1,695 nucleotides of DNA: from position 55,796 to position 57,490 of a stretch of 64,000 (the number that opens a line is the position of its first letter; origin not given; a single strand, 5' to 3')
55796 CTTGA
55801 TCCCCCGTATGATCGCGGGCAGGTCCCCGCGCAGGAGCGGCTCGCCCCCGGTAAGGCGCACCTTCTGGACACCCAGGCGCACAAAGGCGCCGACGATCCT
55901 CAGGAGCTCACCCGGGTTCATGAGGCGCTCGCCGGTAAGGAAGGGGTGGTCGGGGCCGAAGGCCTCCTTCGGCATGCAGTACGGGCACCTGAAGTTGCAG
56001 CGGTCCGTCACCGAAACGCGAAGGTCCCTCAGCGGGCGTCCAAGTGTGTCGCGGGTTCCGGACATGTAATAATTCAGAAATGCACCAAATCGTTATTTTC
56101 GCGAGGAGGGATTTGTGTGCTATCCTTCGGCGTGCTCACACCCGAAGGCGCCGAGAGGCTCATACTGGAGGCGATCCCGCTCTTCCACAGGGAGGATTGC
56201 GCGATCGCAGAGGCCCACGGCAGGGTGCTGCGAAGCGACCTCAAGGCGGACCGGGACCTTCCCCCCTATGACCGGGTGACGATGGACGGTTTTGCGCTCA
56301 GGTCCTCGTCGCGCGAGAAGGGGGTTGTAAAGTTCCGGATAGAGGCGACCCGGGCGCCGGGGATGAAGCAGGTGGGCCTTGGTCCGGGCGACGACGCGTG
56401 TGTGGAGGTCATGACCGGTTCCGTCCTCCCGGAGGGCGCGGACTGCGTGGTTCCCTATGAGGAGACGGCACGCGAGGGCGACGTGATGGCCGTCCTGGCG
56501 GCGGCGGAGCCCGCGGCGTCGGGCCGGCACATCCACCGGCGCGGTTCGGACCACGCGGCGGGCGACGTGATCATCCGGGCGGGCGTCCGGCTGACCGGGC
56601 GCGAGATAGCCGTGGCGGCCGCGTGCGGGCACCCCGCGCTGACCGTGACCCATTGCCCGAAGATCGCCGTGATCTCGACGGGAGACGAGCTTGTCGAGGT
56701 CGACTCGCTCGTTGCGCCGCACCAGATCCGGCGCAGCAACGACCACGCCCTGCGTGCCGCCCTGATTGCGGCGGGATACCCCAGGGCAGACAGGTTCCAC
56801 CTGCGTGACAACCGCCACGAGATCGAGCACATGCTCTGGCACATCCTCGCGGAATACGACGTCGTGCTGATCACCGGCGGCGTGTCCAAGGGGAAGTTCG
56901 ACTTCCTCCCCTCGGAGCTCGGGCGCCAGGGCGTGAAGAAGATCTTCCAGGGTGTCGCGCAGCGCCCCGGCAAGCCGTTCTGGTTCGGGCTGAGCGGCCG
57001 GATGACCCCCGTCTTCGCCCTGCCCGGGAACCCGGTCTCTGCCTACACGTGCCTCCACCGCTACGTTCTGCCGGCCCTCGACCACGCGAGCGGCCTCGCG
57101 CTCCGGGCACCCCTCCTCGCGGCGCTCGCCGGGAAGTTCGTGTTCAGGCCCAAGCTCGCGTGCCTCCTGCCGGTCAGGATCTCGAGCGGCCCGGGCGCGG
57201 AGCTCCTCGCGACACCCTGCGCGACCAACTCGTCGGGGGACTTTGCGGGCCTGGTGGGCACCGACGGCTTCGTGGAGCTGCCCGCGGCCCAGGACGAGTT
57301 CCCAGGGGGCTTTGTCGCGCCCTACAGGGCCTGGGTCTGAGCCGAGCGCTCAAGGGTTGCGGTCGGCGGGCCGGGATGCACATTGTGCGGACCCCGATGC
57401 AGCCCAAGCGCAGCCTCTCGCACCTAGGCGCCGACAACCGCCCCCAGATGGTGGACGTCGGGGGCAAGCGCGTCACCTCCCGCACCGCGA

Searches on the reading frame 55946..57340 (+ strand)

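Call 80: search_protein_families(library=pfam, proteins=[window:55946-57340:+], max_evalue=0.00001)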
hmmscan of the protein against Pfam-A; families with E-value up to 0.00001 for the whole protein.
window:55946-57340:+ (464 aa): 2 families
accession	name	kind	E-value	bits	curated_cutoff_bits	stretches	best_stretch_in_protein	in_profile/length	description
PF03453.22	MoeA_N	-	1.1e-37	129.6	30.8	1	67-228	4-160/160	MoeA N-terminal region (domain I and II)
PF00994.29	MoCF_biosynth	-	1.6e-25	89.9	26.6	1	241-380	1-144/144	Probable molybdopterin binding domain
